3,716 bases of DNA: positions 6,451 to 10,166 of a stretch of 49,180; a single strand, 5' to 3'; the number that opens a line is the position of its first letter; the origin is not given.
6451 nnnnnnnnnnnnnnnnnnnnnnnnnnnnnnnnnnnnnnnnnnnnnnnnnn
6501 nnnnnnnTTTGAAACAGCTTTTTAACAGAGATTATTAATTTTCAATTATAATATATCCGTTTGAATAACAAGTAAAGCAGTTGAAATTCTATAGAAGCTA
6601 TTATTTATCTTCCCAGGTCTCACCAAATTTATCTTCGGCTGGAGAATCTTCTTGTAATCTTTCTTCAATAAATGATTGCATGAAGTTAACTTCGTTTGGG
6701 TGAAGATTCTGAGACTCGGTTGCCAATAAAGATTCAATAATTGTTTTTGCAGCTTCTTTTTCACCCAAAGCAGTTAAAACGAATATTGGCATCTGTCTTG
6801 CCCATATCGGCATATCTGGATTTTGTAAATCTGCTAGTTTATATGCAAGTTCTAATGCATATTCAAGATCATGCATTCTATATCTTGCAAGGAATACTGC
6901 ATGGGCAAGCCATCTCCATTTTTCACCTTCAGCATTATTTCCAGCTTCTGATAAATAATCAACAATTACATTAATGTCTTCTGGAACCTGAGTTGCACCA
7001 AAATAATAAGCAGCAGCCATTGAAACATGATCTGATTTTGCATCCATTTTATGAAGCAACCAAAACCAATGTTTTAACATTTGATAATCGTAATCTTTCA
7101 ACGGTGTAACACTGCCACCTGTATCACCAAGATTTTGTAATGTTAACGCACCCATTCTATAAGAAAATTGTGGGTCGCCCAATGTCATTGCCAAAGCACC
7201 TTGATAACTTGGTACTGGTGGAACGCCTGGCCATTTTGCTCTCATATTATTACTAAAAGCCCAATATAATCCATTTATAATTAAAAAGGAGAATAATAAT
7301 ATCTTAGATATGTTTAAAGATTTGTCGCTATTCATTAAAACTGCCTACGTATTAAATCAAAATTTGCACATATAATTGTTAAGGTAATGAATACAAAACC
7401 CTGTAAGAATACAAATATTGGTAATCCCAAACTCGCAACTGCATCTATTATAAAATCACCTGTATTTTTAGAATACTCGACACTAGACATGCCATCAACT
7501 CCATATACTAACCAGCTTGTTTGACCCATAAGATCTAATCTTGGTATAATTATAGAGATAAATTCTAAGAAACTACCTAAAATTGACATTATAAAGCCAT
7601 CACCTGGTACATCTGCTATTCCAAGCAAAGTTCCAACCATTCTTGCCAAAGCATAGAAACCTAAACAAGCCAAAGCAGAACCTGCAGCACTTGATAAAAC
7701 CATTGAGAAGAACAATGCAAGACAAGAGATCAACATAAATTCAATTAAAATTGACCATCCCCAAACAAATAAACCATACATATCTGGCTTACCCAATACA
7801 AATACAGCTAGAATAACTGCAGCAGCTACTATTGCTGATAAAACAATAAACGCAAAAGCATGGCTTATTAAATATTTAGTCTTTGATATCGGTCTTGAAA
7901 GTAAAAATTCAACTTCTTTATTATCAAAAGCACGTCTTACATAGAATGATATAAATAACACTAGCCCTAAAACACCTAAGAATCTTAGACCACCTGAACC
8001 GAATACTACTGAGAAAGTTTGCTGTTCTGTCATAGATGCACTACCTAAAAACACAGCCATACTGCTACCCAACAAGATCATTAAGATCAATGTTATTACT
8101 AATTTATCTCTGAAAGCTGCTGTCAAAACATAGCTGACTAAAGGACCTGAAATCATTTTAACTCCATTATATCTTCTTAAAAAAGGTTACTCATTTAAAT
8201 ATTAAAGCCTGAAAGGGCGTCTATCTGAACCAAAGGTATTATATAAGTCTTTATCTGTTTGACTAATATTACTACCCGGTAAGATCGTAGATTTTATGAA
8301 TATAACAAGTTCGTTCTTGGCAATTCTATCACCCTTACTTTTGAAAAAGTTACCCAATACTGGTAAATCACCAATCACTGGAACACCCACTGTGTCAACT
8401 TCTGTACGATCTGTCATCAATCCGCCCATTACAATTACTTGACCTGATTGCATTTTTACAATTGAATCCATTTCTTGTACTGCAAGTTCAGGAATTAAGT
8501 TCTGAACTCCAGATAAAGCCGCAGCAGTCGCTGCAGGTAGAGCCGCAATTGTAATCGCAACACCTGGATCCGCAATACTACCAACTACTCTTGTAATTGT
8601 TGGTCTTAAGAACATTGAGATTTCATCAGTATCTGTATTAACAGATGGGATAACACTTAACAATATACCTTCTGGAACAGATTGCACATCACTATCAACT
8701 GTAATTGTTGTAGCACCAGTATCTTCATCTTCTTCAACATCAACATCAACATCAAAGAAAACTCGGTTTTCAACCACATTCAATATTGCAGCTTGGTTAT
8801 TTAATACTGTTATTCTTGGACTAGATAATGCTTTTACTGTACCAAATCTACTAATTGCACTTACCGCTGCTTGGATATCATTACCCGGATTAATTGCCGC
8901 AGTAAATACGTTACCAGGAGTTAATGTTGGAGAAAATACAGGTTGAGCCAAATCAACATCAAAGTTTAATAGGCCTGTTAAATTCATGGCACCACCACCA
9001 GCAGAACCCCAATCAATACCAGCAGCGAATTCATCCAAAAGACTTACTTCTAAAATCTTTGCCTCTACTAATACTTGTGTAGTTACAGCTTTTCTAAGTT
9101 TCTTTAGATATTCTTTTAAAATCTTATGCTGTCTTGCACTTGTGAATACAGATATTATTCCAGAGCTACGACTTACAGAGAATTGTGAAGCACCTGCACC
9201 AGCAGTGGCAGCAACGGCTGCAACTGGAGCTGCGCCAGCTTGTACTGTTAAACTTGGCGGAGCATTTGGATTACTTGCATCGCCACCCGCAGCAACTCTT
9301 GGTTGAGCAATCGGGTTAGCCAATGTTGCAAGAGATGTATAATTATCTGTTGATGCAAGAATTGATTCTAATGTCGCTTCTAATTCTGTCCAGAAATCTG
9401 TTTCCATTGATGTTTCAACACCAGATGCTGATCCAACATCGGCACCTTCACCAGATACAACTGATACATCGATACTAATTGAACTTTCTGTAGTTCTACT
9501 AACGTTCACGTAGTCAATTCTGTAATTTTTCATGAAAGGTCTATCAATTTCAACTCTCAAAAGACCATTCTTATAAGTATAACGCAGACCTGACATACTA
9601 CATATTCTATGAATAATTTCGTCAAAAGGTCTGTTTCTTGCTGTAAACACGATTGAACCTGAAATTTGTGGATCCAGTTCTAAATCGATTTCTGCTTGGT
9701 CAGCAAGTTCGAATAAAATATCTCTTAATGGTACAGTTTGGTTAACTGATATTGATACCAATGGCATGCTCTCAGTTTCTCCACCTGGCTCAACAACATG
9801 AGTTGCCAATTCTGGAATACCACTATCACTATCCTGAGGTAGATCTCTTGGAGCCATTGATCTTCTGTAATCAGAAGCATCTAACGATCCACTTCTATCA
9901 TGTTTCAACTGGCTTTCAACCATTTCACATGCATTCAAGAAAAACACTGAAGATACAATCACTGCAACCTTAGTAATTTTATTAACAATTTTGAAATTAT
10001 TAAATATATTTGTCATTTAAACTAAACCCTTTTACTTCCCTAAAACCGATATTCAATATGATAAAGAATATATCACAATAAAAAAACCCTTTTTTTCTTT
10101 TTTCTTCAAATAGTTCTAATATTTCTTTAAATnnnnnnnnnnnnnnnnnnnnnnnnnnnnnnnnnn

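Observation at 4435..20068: Type IVa-pilus-like island with a non-canonical parts list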

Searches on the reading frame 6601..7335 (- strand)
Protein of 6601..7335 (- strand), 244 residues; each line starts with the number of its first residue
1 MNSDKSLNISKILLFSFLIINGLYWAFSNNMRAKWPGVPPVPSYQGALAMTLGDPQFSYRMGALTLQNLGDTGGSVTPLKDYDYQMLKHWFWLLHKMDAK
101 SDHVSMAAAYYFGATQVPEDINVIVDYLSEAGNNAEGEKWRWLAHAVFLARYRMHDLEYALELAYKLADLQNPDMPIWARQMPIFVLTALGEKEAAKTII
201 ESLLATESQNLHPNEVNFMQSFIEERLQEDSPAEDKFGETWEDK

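Call 5: search_protein_families(library=pfam, max_evalue=0.01, proteins=[window:6601-7335:-])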
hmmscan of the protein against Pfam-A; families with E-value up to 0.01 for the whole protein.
window:6601-7335:- (244 aa): 0 families

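Call 12: search_protein_families(library=ncbifam, max_evalue=0.01, proteins=[window:6601-7335:-])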
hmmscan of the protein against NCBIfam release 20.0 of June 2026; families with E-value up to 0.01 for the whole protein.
window:6601-7335:- (244 aa): 0 families

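Call 28: find_related_loci(query=A2, collection=metagenome_contigs, flank=10000)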
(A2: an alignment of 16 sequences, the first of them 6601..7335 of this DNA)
Query A2 (244 aa) in metagenome_contigs; peptide patterns used: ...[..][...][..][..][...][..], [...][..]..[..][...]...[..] (x = any residue, [..] = any of these).
367 stretches matched a pattern; 114 encode a relative of the query (tblastn E <= 1e-3); the best 80 are kept; 80 distinct loci.
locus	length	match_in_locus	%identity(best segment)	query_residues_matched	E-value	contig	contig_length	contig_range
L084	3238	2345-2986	63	14-227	4e-95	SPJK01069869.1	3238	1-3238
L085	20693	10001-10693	56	1-230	2e-85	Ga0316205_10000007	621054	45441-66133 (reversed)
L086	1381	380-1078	55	1-234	3e-86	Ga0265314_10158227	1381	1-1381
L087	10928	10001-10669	56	12-235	2e-80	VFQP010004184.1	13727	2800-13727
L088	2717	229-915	53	5-231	8e-82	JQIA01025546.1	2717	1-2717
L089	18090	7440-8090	56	12-227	1e-79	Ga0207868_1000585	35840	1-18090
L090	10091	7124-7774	56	12-227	1e-79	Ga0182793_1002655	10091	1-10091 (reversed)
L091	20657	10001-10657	54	7-227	5e-79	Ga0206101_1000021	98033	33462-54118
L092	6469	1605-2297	53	2-230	6e-77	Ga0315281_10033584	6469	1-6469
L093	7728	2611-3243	58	18-227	4e-77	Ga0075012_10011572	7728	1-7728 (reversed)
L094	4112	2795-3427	56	18-227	2e-76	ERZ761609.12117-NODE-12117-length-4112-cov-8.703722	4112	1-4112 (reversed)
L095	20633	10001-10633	55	18-227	2e-76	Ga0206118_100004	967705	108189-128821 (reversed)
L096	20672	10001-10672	56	11-231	9e-75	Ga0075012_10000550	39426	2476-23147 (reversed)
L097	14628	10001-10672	56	11-231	9e-75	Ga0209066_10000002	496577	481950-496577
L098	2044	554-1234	51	12-238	3e-76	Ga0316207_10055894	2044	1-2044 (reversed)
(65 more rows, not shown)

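Call 39: find_encoding_contigs(protein=window:6601-7335:-, flank=2000, max_places=4)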
Protein window:6601-7335:- (244 aa): 1 contig read that carries it; 1 place shown.
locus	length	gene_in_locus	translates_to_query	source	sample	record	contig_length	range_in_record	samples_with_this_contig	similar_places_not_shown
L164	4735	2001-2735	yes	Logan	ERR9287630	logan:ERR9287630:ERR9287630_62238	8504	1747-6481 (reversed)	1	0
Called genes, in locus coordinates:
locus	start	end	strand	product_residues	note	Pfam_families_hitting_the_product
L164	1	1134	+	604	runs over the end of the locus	PF00263:Secretin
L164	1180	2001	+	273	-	-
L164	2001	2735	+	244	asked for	-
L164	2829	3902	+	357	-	PF12833:HTH_18, PF00165:HTH_AraC (weak)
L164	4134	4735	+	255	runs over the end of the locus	PF07963:N_methyl (weak)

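Call 52: search_solved_structures(query=A2, max_evalue=10)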
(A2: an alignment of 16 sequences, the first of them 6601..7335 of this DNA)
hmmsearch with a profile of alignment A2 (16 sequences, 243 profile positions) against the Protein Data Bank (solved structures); distinct sequences matched with E-value up to 10: 4.
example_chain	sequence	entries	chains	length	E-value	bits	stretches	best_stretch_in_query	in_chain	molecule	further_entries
5w4d_A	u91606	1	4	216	0.057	16.1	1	102-208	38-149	P-granule scaffold protein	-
5w4a_A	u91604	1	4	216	0.074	15.7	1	102-208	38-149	P-granule scaffold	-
6ft5_A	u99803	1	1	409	0.11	15.2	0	95-132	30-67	alphaRep A3_A3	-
4zv6_A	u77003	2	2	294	0.75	12.4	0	95-130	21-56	AlphaRep-7 | alpha-Rep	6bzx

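Call 53: find_homologous_proteins(query=A2, max_evalue=0.001)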
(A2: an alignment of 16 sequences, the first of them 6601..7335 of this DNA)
Query A2 (16 sequences) (244 aa, profile of the alignment): 1003 proteins with E <= 0.001 among 6090 candidates; the best 120 are listed.
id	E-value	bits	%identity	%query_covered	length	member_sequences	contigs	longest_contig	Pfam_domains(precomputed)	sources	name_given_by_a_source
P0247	1.2e-114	400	46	92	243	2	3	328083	-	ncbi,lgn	-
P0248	1.7e-114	399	46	92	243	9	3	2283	-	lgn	-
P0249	3.0e-112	392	47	90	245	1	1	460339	-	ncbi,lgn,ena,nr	ncbi:MAG: hypothetical protein COA45_00660 [Zetaproteobacteria bacterium]|nr:MAG: hypothetical prote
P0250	5.5e-110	385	47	92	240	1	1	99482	-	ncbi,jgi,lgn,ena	-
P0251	6.9e-110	384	47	92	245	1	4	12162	-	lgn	-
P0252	7.2e-109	381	45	96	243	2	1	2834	-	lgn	-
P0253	4.1e-107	375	46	92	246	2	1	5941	-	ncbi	-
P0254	1.2e-106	374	43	96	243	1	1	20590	-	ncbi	-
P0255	1.3e-106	374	47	95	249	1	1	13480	-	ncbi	-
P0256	1.5e-106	373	52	92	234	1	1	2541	-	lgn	-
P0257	1.6e-106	373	46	90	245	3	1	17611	-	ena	-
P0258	2.5e-106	373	48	90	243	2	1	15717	-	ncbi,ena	-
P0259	2.6e-106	373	48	89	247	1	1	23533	-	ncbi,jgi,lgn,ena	-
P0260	3.2e-106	372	48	95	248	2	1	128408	-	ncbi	-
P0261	5.0e-106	372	50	96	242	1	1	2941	-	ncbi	-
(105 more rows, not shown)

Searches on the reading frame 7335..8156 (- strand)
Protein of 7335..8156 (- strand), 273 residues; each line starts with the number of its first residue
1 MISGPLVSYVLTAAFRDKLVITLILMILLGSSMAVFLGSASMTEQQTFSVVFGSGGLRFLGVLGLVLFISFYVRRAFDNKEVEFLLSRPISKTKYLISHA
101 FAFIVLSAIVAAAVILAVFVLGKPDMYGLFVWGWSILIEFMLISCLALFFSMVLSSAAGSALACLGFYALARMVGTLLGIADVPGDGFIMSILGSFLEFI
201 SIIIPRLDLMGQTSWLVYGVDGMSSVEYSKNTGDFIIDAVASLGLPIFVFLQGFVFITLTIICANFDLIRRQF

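Call 5: search_protein_families(library=pfam, max_evalue=0.01, proteins=[window:7335-8156:-])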
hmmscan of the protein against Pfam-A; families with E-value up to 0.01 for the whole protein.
window:7335-8156:- (273 aa): 1 family
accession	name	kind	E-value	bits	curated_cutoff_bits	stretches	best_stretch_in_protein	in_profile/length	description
PF12730.13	ABC2_membrane_4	-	0.0079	16.6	27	1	16-156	11-152/179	ABC-2 family transporter protein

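Call 12: search_protein_families(library=ncbifam, max_evalue=0.01, proteins=[window:7335-8156:-])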
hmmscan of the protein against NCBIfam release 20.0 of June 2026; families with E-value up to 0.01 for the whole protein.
window:7335-8156:- (273 aa): 0 families

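Call 65: search_protein_families(library=pfam, alignment_id=A6, max_evalue=0.05)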
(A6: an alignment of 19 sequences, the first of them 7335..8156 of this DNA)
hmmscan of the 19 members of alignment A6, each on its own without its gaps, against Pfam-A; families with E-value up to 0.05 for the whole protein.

A. member 1, window:7335-8156:- (273 aa): 1 family
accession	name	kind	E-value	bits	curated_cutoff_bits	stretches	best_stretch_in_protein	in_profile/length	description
PF12730.13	ABC2_membrane_4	-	0.0079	16.6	27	1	16-156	11-152/179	ABC-2 family transporter protein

B. families by the number of members that match (of 19 scanned): 3 families
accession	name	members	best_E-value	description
PF12679.13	ABC2_membrane_2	2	0.0021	ABC-2 family transporter protein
PF12730.13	ABC2_membrane_4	2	0.0079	ABC-2 family transporter protein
PF13108.11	DUF3969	1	0.034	Protein of unknown function (DUF3969)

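Call 66: search_solved_structures(query=A6, max_evalue=10)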
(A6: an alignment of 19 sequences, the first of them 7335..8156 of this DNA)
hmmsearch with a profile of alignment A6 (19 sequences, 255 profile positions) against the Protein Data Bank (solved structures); distinct sequences matched with E-value up to 10: 4.
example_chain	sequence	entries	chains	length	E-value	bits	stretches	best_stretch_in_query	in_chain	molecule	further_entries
9q1y_A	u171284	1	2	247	0.0072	19.1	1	4-170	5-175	Phenol-soluble modulin export ABC transporter permease subunit PmtD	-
9q2n_A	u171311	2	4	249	0.0074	19.1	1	4-170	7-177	Phenol-soluble modulin export ABC transporter permease subunit PmtD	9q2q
9q2r_A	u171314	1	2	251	0.0076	19.1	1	4-170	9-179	Phenol-soluble modulin export ABC transporter permease subunit PmtD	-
6xjh_A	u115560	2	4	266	0.009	18.8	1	4-170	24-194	Phenol-soluble modulin export ABC transporter permease subunit PmtD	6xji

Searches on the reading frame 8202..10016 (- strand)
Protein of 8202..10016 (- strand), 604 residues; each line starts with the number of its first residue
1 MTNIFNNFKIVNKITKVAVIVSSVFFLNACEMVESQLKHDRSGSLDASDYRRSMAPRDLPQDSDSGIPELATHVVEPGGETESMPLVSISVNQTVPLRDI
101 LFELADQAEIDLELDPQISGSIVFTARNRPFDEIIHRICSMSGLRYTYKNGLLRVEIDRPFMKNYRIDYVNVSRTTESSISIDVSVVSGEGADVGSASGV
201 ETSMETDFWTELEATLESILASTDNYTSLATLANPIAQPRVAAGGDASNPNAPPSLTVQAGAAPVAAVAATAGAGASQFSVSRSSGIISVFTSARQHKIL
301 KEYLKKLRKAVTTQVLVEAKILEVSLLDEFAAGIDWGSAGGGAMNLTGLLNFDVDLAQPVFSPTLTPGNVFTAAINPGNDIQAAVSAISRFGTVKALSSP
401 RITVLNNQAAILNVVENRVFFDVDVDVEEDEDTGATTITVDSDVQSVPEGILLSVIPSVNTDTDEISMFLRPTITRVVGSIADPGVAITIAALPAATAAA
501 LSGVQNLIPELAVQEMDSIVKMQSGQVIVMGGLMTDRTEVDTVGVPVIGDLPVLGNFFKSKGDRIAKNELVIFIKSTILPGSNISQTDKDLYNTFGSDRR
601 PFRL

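Call 5: search_protein_families(library=pfam, max_evalue=0.01, proteins=[window:8202-10016:-])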
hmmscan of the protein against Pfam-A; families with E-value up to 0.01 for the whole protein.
window:8202-10016:- (604 aa): 2 families
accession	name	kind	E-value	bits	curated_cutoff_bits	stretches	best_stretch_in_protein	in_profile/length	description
PF00263.26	Secretin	-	2.3e-30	105.8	27.5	1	389-579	3-168/169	Bacterial type II and III secretion system protein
PF07655.18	Secretin_N_2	-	5.3e-05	24.1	23.4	1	188-228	41-85/91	Secretin N-terminal domain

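Call 6: search_protein_families(library=ncbifam, max_evalue=0.001, proteins=[window:8202-10016:-])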
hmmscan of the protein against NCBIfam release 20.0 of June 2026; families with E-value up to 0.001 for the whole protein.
window:8202-10016:- (604 aa): 9 families
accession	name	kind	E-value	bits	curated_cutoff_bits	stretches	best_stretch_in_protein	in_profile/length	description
TIGR02519.1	pilus_MshL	equivalog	4.7e-62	209.6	250.2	1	280-579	2-290/290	pilus (MSHA type) biogenesis protein MshL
TIGR02517.1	type_II_gspD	equivalog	6.3e-30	104.2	351.35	1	270-580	294-591/600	type II secretion system secretin GspD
TIGR02515.1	IV_pilus_PilQ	subfamily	1.4e-21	77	284.35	1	313-578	170-426/428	type IV pilus secretin PilQ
NF010083.0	PRK13568.1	equivalog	1.3e-17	63.7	554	1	513-578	351-416/419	DNA uptake porin HofQ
NF042912.1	Amuc_1098_fam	equivalog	2e-17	62.5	750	1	449-579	664-796/805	Amuc_1098 family type IV pilus outer membrane protein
TIGR02516.1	type_III_yscC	equivalog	7.9e-15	54.3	238.45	1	300-578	222-460/463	type III secretion system outer membrane ring subunit SctC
NF007851.2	PRK10560.1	exception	1.4e-13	50.4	598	1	513-579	343-409/412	DNA uptake porin HofQ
TIGR02520.1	pilus_B_mal_scr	equivalog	6.4e-13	48.1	287.65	1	133-557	133-495/513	PilN family type IVB pilus formation outer membrane protein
NF011873.0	PRK15346.1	equivalog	1.3e-10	40.5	524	1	290-565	249-480/499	EscC/YscC/HrcC family type III secretion system outer membrane ring protein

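Call 83: search_solved_structures(query=window:8202-10016:-, max_evalue=0.00001)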
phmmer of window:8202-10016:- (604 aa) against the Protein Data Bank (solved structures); distinct sequences matched with E-value up to 0.00001: 18.
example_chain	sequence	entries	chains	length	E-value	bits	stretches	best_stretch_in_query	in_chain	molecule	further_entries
5w68_A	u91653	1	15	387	1.3e-15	60.5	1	515-581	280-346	Putative type II secretion protein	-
6i1x_A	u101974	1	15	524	2.5e-15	59.5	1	261-593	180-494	Type II secretion system protein D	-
5zdh_A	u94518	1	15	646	8.2e-14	54.5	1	516-581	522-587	Type II secretion system protein D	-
6i1y_A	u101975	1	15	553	1.4e-13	53.8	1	380-581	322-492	General secretion pathway protein GspD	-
9k8v_A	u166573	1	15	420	3e-13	52.7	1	511-580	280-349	General secretion pathway protein D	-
5wq9_A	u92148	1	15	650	1.1e-12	50.8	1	511-580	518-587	Type II secretion system protein D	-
5wq8_A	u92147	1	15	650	1.6e-12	50.3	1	511-580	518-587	Type II secretion system protein D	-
5wln_G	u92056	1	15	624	5.2e-12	48.6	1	310-581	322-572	Type II secretion system protein D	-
6hcg_A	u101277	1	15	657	2.5e-10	43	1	313-596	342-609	Type II secretion system protein D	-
5wq7_A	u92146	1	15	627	1.3e-09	40.7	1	483-596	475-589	Putative type II secretion system protein D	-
9x0w_A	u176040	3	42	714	2.4e-09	39.8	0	497-580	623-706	Fimbrial assembly protein PilQ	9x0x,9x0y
6ve2_A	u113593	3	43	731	2.6e-09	39.6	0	497-580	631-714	Fimbrial assembly protein PilQ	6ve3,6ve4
4av2_A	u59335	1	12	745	7e-09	38.2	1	481-579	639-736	TYPE IV PILUS BIOGENESIS AND COMPETENCE PROTEIN PILQ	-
9sh1_A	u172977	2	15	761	8.2e-09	38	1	473-579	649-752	Type IV pilus biogenesis and competence protein PilQ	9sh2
3jc8_Qa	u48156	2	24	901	5.3e-08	35.3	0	506-587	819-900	PilQ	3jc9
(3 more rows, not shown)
